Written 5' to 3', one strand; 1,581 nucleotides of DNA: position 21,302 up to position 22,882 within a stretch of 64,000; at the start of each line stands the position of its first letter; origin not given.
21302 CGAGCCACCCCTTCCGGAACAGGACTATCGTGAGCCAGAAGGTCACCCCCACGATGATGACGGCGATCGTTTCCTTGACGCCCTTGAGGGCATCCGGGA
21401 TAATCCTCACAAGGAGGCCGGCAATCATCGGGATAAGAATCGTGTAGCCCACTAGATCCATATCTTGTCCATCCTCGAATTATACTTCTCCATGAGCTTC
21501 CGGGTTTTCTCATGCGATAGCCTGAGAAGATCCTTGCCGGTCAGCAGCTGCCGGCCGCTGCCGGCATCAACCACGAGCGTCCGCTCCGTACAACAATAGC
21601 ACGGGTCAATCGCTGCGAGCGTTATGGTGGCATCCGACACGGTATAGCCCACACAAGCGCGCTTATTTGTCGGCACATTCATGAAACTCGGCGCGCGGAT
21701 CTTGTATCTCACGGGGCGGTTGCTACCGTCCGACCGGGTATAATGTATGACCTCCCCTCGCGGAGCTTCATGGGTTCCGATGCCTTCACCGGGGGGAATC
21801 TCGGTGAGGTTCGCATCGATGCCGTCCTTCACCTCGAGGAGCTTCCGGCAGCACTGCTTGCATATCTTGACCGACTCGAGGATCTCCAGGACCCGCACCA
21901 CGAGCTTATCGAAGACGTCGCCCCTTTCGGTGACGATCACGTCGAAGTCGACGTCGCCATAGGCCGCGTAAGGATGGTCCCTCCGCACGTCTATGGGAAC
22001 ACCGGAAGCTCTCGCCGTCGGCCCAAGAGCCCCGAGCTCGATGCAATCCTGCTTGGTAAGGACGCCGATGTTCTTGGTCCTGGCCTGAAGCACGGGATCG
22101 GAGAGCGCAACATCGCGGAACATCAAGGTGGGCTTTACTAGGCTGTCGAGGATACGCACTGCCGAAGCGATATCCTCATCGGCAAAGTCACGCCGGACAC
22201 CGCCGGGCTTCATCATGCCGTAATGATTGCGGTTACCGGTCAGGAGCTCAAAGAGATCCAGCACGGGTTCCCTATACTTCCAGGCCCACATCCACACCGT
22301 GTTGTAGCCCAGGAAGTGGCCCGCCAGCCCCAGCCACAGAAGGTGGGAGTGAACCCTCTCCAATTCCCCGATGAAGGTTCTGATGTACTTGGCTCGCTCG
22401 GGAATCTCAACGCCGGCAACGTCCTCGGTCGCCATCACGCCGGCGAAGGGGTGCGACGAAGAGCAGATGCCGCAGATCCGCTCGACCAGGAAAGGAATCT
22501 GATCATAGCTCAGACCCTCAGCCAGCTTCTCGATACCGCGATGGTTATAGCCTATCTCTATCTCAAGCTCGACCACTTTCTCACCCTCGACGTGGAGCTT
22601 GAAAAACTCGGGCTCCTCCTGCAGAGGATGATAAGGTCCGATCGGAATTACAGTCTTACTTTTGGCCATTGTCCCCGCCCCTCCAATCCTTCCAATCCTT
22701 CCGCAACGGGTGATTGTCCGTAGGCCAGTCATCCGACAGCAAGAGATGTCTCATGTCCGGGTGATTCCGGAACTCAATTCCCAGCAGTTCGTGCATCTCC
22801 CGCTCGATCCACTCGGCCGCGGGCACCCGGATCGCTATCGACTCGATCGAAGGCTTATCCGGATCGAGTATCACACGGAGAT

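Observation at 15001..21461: Complete mrpA-G gene set in canonical order inserted between the hydrogenase core and its NuoI-like ferredoxin; MrpA split into two ORFs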

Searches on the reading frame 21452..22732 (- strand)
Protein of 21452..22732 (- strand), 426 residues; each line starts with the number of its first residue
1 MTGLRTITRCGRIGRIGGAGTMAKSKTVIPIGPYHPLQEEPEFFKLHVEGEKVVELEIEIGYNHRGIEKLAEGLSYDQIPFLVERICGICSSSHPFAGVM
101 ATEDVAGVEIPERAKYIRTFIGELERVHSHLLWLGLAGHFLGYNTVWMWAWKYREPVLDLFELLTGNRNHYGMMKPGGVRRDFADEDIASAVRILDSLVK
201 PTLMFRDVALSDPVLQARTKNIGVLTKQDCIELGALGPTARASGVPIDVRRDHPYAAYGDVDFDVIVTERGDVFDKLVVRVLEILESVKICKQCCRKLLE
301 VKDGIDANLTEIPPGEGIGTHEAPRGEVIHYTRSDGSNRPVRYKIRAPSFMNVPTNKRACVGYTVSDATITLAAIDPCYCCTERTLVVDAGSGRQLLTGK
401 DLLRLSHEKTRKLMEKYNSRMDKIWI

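Call 5: search_protein_families(library=pfam, proteins=[window:21452-22732:-], max_evalue=0.01)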
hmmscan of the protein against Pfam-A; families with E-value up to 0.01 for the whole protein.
window:21452-22732:- (426 aa): 2 families
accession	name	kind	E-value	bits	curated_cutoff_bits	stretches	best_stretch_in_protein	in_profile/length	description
PF00346.24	Complex1_49kDa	-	1.4e-66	224.8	24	2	141-300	2-161/271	Respiratory-chain NADH dehydrogenase, 49 Kd subunit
PF00374.24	NiFeSe_Hases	-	3.8e-17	62.9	25.8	1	65-133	1-69/508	Nickel-dependent hydrogenase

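Call 8: find_homologous_proteins(query=window:21455-22669:-)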
Query seq(405 aa) (405 aa): 8000 proteins with E <= 0.001 among 8000 candidates; the best 120 are listed.
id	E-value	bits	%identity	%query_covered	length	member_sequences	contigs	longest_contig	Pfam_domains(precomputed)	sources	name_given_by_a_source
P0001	3.8e-274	927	99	100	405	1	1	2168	PF00374.25,PF00346.25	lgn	-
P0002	1.4e-273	925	98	100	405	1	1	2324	PF00374.25,PF00346.25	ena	-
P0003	4.2e-254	861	90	100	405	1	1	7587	PF00374.25,PF00346.25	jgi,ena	-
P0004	2.7e-253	858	90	100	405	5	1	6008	PF00374.25,PF00346.25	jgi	jgi:membrane-bound hydrogenase subunit alpha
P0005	4.1e-253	857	89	100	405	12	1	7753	PF00374.25,PF00346.25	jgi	jgi:NADH-quinone oxidoreductase subunit D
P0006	1.4e-251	852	98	92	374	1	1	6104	PF00374.25,PF00346.25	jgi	-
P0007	4.6e-243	824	87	99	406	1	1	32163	PF00374.25,PF00346.25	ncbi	ncbi:MAG: nickel-dependent hydrogenase large subunit [bacterium]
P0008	7.4e-238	807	84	100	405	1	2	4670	PF00374.25,PF00346.25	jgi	jgi:NADH-quinone oxidoreductase subunit D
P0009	6.1e-237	804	83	100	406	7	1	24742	PF00374.25,PF00346.25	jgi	jgi:membrane-bound hydrogenase subunit alpha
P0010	4.2e-236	801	84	100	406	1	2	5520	PF00374.25,PF00346.25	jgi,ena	jgi:NADH-quinone oxidoreductase subunit D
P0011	1.1e-233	793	82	100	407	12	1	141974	PF00374.25,PF00346.25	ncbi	ncbi:MAG: nickel-dependent hydrogenase large subunit [Candidatus Eisenbacteria bacterium]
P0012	3.1e-231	785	82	100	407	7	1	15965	PF00374.25,PF00346.25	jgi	jgi:NADH-quinone oxidoreductase subunit D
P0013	6.1e-231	784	82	99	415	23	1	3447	PF00374.25,PF00346.25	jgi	jgi:membrane-bound hydrogenase subunit alpha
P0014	9.4e-231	784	81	100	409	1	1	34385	PF00374.25,PF00346.25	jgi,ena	-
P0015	2.7e-230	782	82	99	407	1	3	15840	PF00374.25,PF00346.25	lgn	-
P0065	1.8e-184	631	67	97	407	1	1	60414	PF00374.25,PF00346.25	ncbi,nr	ncbi:MAG: nickel-dependent hydrogenase large subunit [Chitinispirillaceae bacterium]|nr:nickel-depen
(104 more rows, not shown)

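Call 9: search_protein_families(library=ncbifam, proteins=[window:21452-22669:-], max_evalue=0.001)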
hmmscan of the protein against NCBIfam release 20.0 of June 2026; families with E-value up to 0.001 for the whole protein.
window:21452-22669:- (405 aa): 15 families
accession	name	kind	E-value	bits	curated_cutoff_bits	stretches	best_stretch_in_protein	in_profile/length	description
NF004739.1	PRK06075.1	equivalog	2.6e-94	316.1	360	2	8-277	3-272/384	NADH-quinone oxidoreductase subunit D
TIGR01962.1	NuoD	equivalog_domain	7.1e-85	285.2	459.35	2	5-279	2-276/386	NADH dehydrogenase (quinone) subunit D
NF040602.1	F420_dehyd_FpoD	exception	1.8e-78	264.2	600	1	3-361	5-370/372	F420H2 dehydrogenase subunit FpoD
NF008974.0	PRK12322.1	equivalog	9.2e-76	255.2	522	1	6-356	7-359/366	NADH-quinone oxidoreductase subunit D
NF009808.0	PRK13292.1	equivalog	4e-66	223.4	1156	2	3-277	405-679/791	NADH-quinone oxidoreductase subunit B/C/D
NF008728.0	PRK11742.1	equivalog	6.3e-59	199.8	840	2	8-293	217-502/598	NADH-quinone oxidoreductase subunit C/D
NF005649.0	PRK07415.1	equivalog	8.6e-52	176.5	583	2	5-277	10-283/394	NAD(P)H-quinone oxidoreductase subunit H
TIGR03295.1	frhA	equivalog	2.4e-27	95.9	392.5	2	44-111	41-108/412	coenzyme F420 hydrogenase subunit alpha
NF040828.1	sulfhyd_ShyA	equivalog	4.1e-18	65.5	700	2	27-138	21-134/415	NAD(P)-dependent hydrogenase/sulfhydrogenase 2 subunit alpha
NF033181.1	NiFeSe_hydrog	equivalog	6.3e-18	64.9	600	1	26-112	21-106/507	nickel-dependent hydrogenase large subunit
NF041785.2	VhuA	equivalog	4.8e-15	55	800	1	42-112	37-107/418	F420-non-reducing hydrogenase Vhu subunit A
NF045518.1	H2_NiFeSe_large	exception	5.7e-15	55.1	780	1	24-112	19-106/485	NiFeSe hydrogenase large subunit HysA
NF007550.0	PRK10170.1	equivalog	2.5e-10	39.4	1101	1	27-112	37-122/597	Ni/Fe-hydrogenase large subunit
NF007778.0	PRK10467.1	equivalog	2.9e-10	39.1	969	1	38-111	33-106/567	hydrogenase 2 large subunit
NF040832.1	sulfhyd_HydA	equivalog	1.3e-05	24.5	880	1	28-133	24-131/426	NADPH-dependent hydrogenase/sulfhydrogenase 1 subunit alpha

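Call 10: find_encoding_contigs(protein=P0011, flank=10000, max_places=2)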
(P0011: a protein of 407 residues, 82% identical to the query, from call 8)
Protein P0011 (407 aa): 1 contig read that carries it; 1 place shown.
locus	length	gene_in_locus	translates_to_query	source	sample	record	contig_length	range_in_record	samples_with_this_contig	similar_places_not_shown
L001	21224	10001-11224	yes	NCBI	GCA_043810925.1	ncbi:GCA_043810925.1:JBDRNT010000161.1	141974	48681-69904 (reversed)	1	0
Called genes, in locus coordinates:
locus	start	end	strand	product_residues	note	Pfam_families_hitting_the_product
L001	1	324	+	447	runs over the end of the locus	PF00989:PAS, PF08448:PAS_4 (weak), PF13426:PAS_9, PF00512:HisKA, PF02518:HATPase_c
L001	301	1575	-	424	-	PF00989:PAS, PF08448:PAS_4 (weak), PF13426:PAS_9, PF00512:HisKA (weak), PF02518:HATPase_c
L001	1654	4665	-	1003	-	PF01339:CheB_methylest, PF03705:CheR_N, PF13426:PAS_9 (faint), PF01739:CheR, PF00989:PAS (faint), PF28256:CCDC171, PF13596:PAS_10, PF08448:PAS_4 (weak)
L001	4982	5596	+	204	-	PF03703:bPH_2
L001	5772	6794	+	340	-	PF13187:Fer4_9 (faint), PF13534:Fer4_17 (faint), PF13746:Fer4_18 (faint), PF14697:Fer4_21 (faint), PF13237:Fer4_10 (faint), PF00037:Fer4 (faint), PF13183:Fer4_8 (weak), PF17179:Fer4_22, +1 more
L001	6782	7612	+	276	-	PF00970:FAD_binding_6 (weak), PF00175:NAD_binding_1, PF10418:DHODB_Fe-S_bind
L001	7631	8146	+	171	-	PF13237:Fer4_10 (faint), PF13247:Fer4_11, PF12838:Fer4_7 (weak)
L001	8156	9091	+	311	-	PF00146:NADHdh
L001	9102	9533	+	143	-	PF01058:Oxidored_q6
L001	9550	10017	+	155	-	PF00329:Complex1_30kDa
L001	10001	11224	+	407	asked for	PF00374:NiFeSe_Hases, PF00346:Complex1_49kDa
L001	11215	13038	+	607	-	PF00361:Proton_antipo_M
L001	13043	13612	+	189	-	PF13244:MbhD, PF20501:MbhE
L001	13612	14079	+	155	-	PF04039:MnhB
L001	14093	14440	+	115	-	PF00420:Oxidored_q2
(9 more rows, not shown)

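Call 11: find_encoding_contigs(protein=P0065, flank=10000, max_places=2)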
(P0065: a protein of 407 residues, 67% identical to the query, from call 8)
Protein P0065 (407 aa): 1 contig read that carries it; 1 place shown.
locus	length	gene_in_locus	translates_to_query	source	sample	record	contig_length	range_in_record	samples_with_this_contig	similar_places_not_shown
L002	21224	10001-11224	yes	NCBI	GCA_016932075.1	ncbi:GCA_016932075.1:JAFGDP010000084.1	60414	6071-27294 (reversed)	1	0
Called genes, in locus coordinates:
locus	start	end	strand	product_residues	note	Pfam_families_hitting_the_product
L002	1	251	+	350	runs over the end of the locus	PF13510:Fer2_4, PF10588:NADH-G_4Fe-4S_3, PF12838:Fer4_7 (weak), PF00037:Fer4 (weak), PF04879:Molybdop_Fe4S4, PF00384:Molybdopterin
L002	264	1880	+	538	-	PF00384:Molybdopterin, PF01568:Molydop_binding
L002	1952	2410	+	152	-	PF13668:Ferritin_2 (weak), PF22277:EncFtn-like (faint), PF02915:Rubrerythrin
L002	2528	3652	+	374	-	-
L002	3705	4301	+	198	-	PF12804:NTP_transf_3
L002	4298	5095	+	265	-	PF02634:FdhD-NarQ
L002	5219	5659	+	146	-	PF00571:CBS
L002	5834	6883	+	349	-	PF17179:Fer4_22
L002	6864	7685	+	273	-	PF00175:NAD_binding_1, PF10418:DHODB_Fe-S_bind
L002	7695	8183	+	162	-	PF12838:Fer4_7 (faint), PF13187:Fer4_9 (faint), PF13247:Fer4_11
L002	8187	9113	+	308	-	PF00146:NADHdh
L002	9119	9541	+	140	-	PF01058:Oxidored_q6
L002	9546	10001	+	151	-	PF00329:Complex1_30kDa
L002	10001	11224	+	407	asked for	PF00374:NiFeSe_Hases, PF00346:Complex1_49kDa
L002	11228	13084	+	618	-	PF00662:Proton_antipo_N (weak), PF00361:Proton_antipo_M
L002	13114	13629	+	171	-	PF13244:MbhD, PF20501:MbhE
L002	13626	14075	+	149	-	PF04039:MnhB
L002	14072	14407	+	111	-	PF00420:Oxidored_q2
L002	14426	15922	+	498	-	PF00662:Proton_antipo_N, PF10125:NADHdeh_related, PF00361:Proton_antipo_M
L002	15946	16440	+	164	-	PF01899:MNHE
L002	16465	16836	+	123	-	PF04066:MrpF_PhaF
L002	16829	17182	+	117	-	PF03334:PhaG_MnhG_YufB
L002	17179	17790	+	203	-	PF13187:Fer4_9 (faint), PF00037:Fer4, PF12797:Fer4_2 (weak), PF12837:Fer4_6 (weak), PF13237:Fer4_10 (weak), PF14697:Fer4_21 (weak), PF12838:Fer4_7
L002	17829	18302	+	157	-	PF01750:HycI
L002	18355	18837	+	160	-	PF02915:Rubrerythrin (faint)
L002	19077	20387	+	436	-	PF13375:RnfC_N, PF01512:Complex1_51K, PF10531:SLBB, PF12838:Fer4_7, PF13183:Fer4_8 (weak), PF13187:Fer4_9, PF13237:Fer4_10, PF14697:Fer4_21 (weak), +6 more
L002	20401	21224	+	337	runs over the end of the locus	PF03116:NQR2_RnfD_RnfE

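Call 17: search_solved_structures(query=window:21452-22669:-, max_evalue=1e-20)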
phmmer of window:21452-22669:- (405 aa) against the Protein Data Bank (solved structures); distinct sequences matched with E-value up to 1e-20: 54.
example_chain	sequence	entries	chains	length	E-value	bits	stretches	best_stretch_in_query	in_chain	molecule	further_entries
6cfw_L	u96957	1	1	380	3.1e-88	299.6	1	7-363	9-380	Membrane-bound hydrogenase subunit alpha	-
7z0s_E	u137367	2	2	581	7.1e-79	268.7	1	3-388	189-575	Formate hydrogenlyase subunit 5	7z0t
7q5y_B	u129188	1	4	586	3.9e-67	230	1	3-283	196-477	NADH-quinone oxidoreductase subunit C/D 2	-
2fug_4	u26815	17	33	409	4.2e-63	216.8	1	8-293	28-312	NADH-quinone oxidoreductase chain 4 | NADH-QUINONE OXIDOREDUCTASE SUBUNIT 4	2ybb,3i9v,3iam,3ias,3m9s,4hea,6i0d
8e9g_D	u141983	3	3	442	3.4e-57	197.3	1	4-277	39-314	NADH-quinone oxidoreductase subunit D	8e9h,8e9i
6h8k_C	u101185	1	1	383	7.7e-57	196.1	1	8-277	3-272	NUCM protein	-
6gcs_C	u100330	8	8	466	1.1e-56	195.6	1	8-277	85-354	49-KDA PROTEIN (NUCM) | Subunit NUCM of NADH:Ubiquinone Oxidoreductase (Complex I) | NUCM protein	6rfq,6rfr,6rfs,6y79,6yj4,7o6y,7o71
7b0n_D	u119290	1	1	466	7.6e-56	192.9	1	8-277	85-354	NUCM protein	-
4wz7_C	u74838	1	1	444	5.9e-55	189.9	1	8-277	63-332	NUCM protein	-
9iho_D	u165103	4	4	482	7.5e-54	186.3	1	8-277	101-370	NUCM (49 kDa) subunit of mitochondrial NADH:ubiquinone oxidoreductase (Complex I)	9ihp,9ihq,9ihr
6u8y_L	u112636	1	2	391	4.4e-51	177.2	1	10-358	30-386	NADH dehydrogenase subunit D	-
7zm7_C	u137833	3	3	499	1.2e-49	172.5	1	8-277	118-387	NADH-ubiquinone oxidoreductase 49 kDa subunit-like protein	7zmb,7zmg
8ba0_D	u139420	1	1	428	1e-48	169.4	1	8-278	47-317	Complex I-49kD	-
8b9z_D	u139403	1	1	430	1e-48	169.4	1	8-278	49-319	Complex I-49kD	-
8esw_S2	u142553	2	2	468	1.5e-48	168.9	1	8-278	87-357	Complex I-49kD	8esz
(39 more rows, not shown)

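Call 22: find_related_loci(query=window:21452-22669:-, collection=genome_contigs, flank=10000)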
Query window:21452-22669:- (405 aa) in genome_contigs; peptide patterns used: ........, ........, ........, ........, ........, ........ (x = any residue, [..] = any of these).
500 stretches matched a pattern; 449 encode a relative of the query (tblastn E <= 1e-3); the best 80 are kept; 80 distinct loci.
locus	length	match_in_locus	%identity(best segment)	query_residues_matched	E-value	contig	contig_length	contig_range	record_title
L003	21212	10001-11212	92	1-404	0e+0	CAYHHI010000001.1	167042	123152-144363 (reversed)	MAG TPA_asm: uncultured bacterium isolate ERP119294_co4_75 genome assembly, contig: NODE_79_length_167042_cov_8.767874,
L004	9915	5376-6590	88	1-405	0e+0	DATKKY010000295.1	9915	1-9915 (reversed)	MAG TPA_asm: bacterium isolate SMAG_U14670 k141_873659, whole genome shotgun sequence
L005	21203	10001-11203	87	4-404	0e+0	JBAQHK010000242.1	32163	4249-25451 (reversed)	MAG: bacterium isolate MFD09338_ilm_asm_bin4 k127_29209, whole genome shotgun sequence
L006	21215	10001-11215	82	2-405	0e+0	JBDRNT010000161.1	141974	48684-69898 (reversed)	MAG: Candidatus Eisenbacteria bacterium isolate MEGAHIT-group-1.912 k141_6057263, whole genome shotgun sequence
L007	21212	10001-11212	82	2-404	0e+0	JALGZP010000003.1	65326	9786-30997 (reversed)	MAG: bacterium isolate M3-30_Bin_374 M3-30_Bin_374_scaffold_395, whole genome shotgun sequence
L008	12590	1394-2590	81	7-405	0e+0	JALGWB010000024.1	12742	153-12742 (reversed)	MAG: bacterium isolate Meg22_1214_Bin_137 Meg22_1214_Bin_137_scaffold_17817, whole genome shotgun sequence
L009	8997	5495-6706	80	2-404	0e+0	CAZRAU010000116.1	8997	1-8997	MAG TPA_asm: uncultured bacterium isolate SRP185410_co2_431 genome assembly, contig: NODE_10254_length_8997_cov_6.094051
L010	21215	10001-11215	80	2-405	0e+0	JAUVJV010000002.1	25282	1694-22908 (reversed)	MAG: Candidatus Eisenbacteria bacterium isolate CSMAG_463 CSMAG_463_k127_1456963_length_25282_cov_191.7968, whole genome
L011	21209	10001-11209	79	2-404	0e+0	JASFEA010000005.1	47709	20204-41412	MAG: bacterium isolate D0606M02metaG_Bin_283 D0606M02metaG_FD_scaffold_13_c1, whole genome shotgun sequence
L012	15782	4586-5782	79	6-404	0e+0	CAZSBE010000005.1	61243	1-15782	MAG TPA_asm: uncultured bacterium isolate binchicken_co129_897 genome assembly, contig: NODE_1077_length_61243_cov_6.433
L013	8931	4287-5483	80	6-404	0e+0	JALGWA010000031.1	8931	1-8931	MAG: bacterium isolate Meg22_1012_Bin_348 Meg22_1012_Bin_348_scaffold_26864, whole genome shotgun sequence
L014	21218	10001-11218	81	1-405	0e+0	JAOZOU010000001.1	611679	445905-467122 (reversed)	MAG: bacterium isolate GMC4.maxbin2.282 GMC4_1_length_611679_cov_27.609046, whole genome shotgun sequence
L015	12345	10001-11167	70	4-392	0e+0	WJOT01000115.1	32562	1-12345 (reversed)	MAG: Clostridia bacterium isolate 1244-F3-H4-B3 F3H4_C42, whole genome shotgun sequence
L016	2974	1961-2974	81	2-338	0e+0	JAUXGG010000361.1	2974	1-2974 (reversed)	MAG: Candidatus Eisenbacteria bacterium isolate CSMAG_2923 CSMAG_2923_k117_3259897_length_2974_cov_31.7830, whole genome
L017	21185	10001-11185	69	4-395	0e+0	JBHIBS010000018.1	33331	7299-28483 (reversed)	MAG: bacterium isolate K_1_bin.22 NODE_156_length_33331_cov_13.380755, whole genome shotgun sequence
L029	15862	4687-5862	66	3-393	0e+0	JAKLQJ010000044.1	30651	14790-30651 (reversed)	MAG: Elusimicrobia bacterium isolate bin N2.88 k141_68340, whole genome shotgun sequence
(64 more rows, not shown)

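Call 27: search_protein_families(library=pfam, proteins=[L003:13063-13581:+, L003:13584-13877:+, L003:11209-13035:+, L003:13887-15371:+, L005:12995-14506:+, L029:5883-7289:+, L029:7291-9690:+, L003:15381-15989:+], max_evalue=0.01)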
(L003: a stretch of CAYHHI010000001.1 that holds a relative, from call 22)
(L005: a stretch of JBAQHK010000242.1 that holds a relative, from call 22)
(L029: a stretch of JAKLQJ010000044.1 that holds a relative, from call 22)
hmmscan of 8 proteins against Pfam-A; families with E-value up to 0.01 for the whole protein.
L003:13063-13581:+ (172 aa): 0 families

L003:13584-13877:+ (97 aa): 3 families
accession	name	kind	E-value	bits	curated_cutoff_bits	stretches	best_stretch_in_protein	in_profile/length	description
PF00420.29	Oxidored_q2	-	3.1e-20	72.2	26.1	1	1-95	1-93/95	NADH-ubiquinone/plastoquinone oxidoreductase chain 4L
PF05875.18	Ceramidase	-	0.0052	16.7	32.5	1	1-78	85-155/259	Ceramidase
PF12606.13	RELT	-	0.0074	15.8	25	0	1-19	2-20/42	Tumour necrosis factor receptor superfamily member 19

L003:11209-13035:+ (608 aa): 2 families
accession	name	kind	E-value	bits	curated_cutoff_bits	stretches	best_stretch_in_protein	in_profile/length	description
PF00361.26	Proton_antipo_M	-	1.9e-48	165.6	21.5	1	117-390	1-280/294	NADH:quinone oxidoreductase/Mrp antiporter, TM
PF00662.26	Proton_antipo_N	-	0.00014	22.1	24.5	1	62-101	12-51/51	NADH-Ubiquinone oxidoreductase (complex I), chain 5 N-terminus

L003:13887-15371:+ (494 aa): 3 families
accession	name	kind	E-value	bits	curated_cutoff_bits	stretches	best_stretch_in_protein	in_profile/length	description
PF00361.26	Proton_antipo_M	-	1.3e-61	208.8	21.5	1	126-416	2-294/294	NADH:quinone oxidoreductase/Mrp antiporter, TM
PF00662.26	Proton_antipo_N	-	4.4e-07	30.1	24.5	1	59-109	1-51/51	NADH-Ubiquinone oxidoreductase (complex I), chain 5 N-terminus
PF10125.14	NADHdeh_related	-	3.3e-06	27.1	27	1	112-240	72-198/218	NADH dehydrogenase I, subunit N related protein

L005:12995-14506:+ (503 aa): 2 families
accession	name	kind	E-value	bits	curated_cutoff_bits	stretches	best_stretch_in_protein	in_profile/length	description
PF00361.26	Proton_antipo_M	-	6.3e-46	157.3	21.5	1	135-426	1-294/294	NADH:quinone oxidoreductase/Mrp antiporter, TM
PF00662.26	Proton_antipo_N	-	0.0087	16.4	24.5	0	80-111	11-42/51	NADH-Ubiquinone oxidoreductase (complex I), chain 5 N-terminus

L029:5883-7289:+ (468 aa): 2 families
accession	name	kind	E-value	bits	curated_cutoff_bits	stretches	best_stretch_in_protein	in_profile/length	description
PF00361.26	Proton_antipo_M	-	1.2e-72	245.1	21.5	1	121-405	1-294/294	NADH:quinone oxidoreductase/Mrp antiporter, TM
PF00662.26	Proton_antipo_N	-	2.2e-08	34.3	24.5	1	63-105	9-51/51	NADH-Ubiquinone oxidoreductase (complex I), chain 5 N-terminus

L029:7291-9690:+ (799 aa): 2 families
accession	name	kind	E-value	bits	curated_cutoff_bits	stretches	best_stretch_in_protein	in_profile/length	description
PF00361.26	Proton_antipo_M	-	4.2e-83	279.4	21.5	2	127-404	1-282/294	NADH:quinone oxidoreductase/Mrp antiporter, TM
PF00662.26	Proton_antipo_N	-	3e-08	33.9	24.5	1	71-111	11-51/51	NADH-Ubiquinone oxidoreductase (complex I), chain 5 N-terminus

L003:15381-15989:+ (202 aa): 11 families
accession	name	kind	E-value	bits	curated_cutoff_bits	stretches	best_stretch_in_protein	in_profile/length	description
PF12838.12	Fer4_7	-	6e-12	46.3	27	2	50-97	2-50/52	4Fe-4S dicluster domain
PF00037.32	Fer4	-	2.4e-09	37.1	21.1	2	44-65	2-23/24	4Fe-4S binding domain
PF13183.11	Fer4_8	-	1.1e-07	32.7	27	2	47-63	51-67/68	4Fe-4S dicluster domain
PF13187.11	Fer4_9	-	1.5e-07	31.8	27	1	49-97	1-49/52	4Fe-4S dicluster domain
PF14697.11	Fer4_21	-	3.1e-07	30.9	35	2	43-98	1-54/59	4Fe-4S dicluster domain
PF12837.12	Fer4_6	-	1.6e-06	28.2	25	2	43-63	2-22/24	4Fe-4S binding domain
PF12797.12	Fer4_2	-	4.1e-06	26.9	24.5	1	44-62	4-22/22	4Fe-4S binding domain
PF13237.11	Fer4_10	-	1.2e-05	25.5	25.5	1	44-95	3-52/53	4Fe-4S dicluster domain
PF17179.9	Fer4_22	-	0.00014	23.1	27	1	42-62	73-93/95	4Fe-4S dicluster domain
PF25160.1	LdpA_Fe-S-bd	-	0.00023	21.3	27.6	1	47-67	25-45/49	LdpA Fe-S cluster-binding domain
PF13484.11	Fer4_16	-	0.00056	21.1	30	1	49-65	1-17/66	4Fe-4S double cluster binding domain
